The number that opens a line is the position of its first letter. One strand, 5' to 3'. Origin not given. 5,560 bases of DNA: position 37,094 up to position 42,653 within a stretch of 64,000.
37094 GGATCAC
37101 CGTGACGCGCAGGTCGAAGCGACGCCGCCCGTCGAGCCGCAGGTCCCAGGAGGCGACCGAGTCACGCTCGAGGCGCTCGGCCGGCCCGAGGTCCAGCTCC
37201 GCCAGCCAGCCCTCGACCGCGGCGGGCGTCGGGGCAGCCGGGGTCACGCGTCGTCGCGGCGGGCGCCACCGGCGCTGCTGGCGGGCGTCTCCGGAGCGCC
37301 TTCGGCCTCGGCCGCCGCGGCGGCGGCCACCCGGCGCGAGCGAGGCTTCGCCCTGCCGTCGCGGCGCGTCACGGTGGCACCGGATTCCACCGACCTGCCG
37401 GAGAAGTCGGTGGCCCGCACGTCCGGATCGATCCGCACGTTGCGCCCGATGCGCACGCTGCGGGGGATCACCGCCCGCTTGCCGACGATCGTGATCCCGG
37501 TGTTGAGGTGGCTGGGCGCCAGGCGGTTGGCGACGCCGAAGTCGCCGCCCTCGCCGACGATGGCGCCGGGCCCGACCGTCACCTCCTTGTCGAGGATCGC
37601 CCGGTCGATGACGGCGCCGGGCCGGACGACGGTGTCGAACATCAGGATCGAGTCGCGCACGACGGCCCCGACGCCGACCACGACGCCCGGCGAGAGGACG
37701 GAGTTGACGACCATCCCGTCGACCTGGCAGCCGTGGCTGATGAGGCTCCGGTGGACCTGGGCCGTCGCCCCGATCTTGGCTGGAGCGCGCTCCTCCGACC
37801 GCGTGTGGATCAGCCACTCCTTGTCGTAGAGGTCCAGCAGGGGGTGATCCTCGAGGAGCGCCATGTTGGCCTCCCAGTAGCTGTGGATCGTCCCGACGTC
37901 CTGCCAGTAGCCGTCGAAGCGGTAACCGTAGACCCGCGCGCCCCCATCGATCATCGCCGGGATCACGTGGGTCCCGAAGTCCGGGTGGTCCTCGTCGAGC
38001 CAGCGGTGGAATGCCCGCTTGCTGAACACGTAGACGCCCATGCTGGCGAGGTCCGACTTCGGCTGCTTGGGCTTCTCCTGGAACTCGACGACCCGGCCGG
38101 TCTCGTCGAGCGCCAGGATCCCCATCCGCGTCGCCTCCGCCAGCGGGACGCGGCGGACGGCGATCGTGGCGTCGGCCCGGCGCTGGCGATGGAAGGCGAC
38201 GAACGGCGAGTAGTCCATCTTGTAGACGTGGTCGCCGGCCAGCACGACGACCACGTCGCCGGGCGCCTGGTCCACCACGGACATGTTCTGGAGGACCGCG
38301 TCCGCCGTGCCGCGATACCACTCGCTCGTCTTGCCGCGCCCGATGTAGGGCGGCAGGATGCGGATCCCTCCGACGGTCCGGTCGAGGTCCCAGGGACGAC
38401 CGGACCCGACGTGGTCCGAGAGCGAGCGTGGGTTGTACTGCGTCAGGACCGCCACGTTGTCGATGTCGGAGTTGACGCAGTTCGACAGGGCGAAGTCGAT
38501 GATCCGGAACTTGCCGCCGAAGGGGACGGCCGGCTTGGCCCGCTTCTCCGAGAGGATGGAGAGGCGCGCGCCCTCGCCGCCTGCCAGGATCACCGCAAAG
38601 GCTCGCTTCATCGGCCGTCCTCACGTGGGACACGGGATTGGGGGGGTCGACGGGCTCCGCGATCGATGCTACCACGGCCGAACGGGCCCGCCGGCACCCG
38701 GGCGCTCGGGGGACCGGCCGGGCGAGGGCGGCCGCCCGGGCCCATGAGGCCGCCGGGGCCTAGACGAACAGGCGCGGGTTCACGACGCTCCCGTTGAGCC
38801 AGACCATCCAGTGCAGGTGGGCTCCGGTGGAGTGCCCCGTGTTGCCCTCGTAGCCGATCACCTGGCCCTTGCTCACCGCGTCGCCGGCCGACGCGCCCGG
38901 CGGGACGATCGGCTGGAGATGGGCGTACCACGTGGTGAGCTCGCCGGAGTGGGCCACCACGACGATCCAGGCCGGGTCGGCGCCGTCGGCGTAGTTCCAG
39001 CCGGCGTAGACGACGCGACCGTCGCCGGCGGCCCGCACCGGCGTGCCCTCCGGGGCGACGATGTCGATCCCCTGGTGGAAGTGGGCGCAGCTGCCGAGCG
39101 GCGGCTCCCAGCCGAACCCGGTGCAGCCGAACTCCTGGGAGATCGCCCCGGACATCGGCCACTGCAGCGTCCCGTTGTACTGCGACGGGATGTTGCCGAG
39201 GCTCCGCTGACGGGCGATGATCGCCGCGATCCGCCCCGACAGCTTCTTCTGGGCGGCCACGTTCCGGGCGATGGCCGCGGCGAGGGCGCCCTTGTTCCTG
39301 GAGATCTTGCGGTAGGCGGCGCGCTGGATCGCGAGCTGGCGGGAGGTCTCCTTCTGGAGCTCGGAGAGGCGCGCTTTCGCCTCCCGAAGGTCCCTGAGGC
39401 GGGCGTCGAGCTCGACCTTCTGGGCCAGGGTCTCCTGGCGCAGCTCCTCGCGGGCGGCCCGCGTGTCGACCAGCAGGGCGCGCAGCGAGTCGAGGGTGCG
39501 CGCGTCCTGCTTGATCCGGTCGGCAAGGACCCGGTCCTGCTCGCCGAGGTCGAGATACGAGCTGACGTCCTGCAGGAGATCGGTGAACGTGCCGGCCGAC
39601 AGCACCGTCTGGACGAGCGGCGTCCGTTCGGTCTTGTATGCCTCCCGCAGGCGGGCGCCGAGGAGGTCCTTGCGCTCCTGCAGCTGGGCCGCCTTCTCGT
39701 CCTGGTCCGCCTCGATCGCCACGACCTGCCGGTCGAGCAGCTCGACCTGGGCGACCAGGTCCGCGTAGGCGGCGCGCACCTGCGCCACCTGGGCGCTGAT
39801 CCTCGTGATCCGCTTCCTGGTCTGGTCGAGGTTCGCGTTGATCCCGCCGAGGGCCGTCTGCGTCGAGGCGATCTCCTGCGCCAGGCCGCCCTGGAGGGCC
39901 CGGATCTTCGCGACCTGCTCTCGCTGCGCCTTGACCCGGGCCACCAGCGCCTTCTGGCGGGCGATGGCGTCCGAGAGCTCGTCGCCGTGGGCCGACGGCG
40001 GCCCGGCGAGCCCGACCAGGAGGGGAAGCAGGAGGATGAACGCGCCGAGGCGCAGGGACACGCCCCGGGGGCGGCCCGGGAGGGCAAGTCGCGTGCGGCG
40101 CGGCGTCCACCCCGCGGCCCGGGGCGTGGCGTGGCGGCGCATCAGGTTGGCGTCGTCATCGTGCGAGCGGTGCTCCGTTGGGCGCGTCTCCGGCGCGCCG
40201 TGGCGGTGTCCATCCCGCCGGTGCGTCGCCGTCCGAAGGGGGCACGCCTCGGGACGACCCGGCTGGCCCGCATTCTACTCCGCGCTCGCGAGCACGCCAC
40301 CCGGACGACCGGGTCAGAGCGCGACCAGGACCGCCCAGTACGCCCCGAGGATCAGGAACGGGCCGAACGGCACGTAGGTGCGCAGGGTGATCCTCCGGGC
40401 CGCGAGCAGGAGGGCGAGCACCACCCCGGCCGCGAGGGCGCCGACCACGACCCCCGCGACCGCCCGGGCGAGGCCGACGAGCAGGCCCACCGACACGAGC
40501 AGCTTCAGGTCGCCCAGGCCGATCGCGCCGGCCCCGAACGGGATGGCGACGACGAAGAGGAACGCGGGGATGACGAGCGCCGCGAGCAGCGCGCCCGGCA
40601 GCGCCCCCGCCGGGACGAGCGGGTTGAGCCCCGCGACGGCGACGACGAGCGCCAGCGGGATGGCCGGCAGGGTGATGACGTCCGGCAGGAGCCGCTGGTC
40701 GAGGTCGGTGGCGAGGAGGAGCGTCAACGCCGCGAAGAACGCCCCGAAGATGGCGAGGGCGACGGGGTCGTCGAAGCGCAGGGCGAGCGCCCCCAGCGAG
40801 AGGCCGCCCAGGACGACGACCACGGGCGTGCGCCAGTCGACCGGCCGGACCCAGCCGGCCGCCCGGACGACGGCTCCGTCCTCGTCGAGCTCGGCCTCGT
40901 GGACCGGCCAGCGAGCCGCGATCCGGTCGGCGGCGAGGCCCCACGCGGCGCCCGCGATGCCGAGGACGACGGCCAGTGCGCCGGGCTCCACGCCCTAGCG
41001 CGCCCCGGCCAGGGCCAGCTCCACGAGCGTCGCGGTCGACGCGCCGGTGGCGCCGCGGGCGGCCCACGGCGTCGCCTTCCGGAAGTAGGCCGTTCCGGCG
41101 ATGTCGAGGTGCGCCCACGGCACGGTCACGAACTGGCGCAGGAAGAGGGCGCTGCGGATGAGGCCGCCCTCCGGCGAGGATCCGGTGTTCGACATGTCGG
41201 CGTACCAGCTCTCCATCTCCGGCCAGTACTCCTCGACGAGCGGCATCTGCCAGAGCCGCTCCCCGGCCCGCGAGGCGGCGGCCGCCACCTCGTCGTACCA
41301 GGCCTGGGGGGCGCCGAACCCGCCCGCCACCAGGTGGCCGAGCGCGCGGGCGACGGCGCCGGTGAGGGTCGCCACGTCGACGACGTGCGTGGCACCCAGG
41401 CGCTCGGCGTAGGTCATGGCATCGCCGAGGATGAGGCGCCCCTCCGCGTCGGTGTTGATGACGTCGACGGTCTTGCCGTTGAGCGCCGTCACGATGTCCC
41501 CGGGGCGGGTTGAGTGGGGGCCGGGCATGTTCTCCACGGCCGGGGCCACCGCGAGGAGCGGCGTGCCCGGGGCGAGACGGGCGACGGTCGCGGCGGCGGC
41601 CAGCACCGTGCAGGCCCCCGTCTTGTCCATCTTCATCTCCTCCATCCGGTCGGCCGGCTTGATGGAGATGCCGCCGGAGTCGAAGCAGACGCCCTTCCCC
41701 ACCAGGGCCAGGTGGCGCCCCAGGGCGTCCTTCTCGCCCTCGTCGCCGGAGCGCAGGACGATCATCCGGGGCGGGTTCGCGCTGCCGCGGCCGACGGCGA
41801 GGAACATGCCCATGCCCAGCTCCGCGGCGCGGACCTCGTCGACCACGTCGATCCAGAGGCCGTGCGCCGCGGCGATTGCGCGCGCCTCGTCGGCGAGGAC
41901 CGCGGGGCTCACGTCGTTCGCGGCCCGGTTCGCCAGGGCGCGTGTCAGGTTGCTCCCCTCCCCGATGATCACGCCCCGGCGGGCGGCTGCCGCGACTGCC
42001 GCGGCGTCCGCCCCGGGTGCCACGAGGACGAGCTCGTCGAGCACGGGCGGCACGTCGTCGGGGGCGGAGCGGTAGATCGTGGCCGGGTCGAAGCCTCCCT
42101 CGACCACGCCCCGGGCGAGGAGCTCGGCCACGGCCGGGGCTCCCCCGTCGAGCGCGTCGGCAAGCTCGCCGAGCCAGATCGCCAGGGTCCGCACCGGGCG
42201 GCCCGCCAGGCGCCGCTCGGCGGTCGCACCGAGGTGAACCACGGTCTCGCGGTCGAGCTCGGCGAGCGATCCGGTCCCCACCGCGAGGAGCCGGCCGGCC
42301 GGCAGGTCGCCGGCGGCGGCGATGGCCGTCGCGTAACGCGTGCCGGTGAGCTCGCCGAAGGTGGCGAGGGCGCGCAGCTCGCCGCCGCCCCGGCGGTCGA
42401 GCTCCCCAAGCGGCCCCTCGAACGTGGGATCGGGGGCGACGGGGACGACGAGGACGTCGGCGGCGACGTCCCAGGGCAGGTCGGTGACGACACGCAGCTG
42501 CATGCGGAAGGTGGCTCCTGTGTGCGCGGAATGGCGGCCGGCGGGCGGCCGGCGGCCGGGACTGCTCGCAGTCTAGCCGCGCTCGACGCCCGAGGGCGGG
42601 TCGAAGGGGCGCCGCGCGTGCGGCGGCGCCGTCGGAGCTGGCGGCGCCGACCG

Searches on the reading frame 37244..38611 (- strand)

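Call 42: search_protein_families(library=pfam, proteins=[window:37244-38611:-], max_evalue=0.0001)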
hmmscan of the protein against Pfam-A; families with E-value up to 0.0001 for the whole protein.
window:37244-38611:- (455 aa): 6 families
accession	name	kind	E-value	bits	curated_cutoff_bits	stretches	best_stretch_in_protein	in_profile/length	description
PF00483.29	NTP_transferase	-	8e-60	202.9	21.2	1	6-253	2-243/245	Nucleotidyl transferase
PF24894.1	Hexapep_GlmU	-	2.7e-14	53.6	23.3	1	282-355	12-86/104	GlmU-like, C-terminal hexapeptide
PF25084.1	LbH_EIF2B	-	1e-08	35.6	54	1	278-350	28-103/105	EIF2B subunit epsilon LbH domain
PF25247.1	LbH_GLGC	-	1.7e-07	31.7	27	0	331-384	78-132/135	GLGC left-handed parallel beta-helix domain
PF12804.13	NTP_transf_3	-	2.1e-05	25.2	27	0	6-152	1-122/160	MobA-like NTP transferase domain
PF00132.30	Hexapep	-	3.1e-05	23.9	27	0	374-396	8-30/36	Bacterial transferase hexapeptide (six repeats)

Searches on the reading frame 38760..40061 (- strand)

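Call 42: search_protein_families(library=pfam, proteins=[window:38760-40061:-], max_evalue=0.0001)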
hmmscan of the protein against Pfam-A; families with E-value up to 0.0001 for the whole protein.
window:38760-40061:- (433 aa): 2 families
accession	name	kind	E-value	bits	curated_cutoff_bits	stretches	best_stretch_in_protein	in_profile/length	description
PF01551.29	Peptidase_M23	-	7.3e-28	97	28.7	1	328-429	2-96/96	Peptidase family M23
PF24568.1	CC_PcsB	-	1.2e-05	25.5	27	1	125-190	6-72/75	Peptidoglycan hydrolase PcsB, coiled-coil domain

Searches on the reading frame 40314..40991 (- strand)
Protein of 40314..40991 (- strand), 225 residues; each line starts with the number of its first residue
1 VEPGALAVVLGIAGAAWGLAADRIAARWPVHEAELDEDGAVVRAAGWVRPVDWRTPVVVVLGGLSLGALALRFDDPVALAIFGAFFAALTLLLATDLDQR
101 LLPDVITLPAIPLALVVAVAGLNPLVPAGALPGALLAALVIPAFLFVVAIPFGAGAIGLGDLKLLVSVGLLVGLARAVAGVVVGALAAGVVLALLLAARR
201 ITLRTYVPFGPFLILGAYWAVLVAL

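Call 42: search_protein_families(library=pfam, proteins=[window:40314-40991:-], max_evalue=0.0001)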
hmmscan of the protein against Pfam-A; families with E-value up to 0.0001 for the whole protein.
window:40314-40991:- (225 aa): 1 family
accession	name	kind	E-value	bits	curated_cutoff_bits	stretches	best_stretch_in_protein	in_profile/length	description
PF01478.23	Peptidase_A24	-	1.8e-10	41.6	26.5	1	85-191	3-102/104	Type IV leader peptidase family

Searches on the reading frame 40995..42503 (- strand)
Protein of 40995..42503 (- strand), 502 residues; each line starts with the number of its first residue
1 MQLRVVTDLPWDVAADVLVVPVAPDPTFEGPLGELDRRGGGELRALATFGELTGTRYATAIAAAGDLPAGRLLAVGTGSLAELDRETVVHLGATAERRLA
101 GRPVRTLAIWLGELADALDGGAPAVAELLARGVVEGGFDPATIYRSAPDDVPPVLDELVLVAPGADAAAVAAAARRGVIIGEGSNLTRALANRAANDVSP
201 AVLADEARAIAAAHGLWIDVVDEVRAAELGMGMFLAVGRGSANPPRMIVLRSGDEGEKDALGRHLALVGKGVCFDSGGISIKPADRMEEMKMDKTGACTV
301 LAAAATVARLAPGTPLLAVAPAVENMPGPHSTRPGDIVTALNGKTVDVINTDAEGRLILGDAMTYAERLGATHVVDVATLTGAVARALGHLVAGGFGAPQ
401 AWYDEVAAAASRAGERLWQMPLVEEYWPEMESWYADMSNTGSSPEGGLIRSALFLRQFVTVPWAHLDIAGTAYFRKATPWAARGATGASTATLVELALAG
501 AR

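Call 42: search_protein_families(library=pfam, proteins=[window:40995-42503:-], max_evalue=0.0001)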
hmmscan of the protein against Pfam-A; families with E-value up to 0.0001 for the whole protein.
window:40995-42503:- (502 aa): 2 families
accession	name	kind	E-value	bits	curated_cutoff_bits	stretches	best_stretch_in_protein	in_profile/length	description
PF00883.26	Peptidase_M17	-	1.5e-104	350.1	25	1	185-494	1-310/310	Cytosol aminopeptidase family, catalytic domain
PF02789.23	Peptidase_M17_N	-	2.9e-07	30.9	23.4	1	20-133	2-115/129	Cytosol aminopeptidase family, N-terminal domain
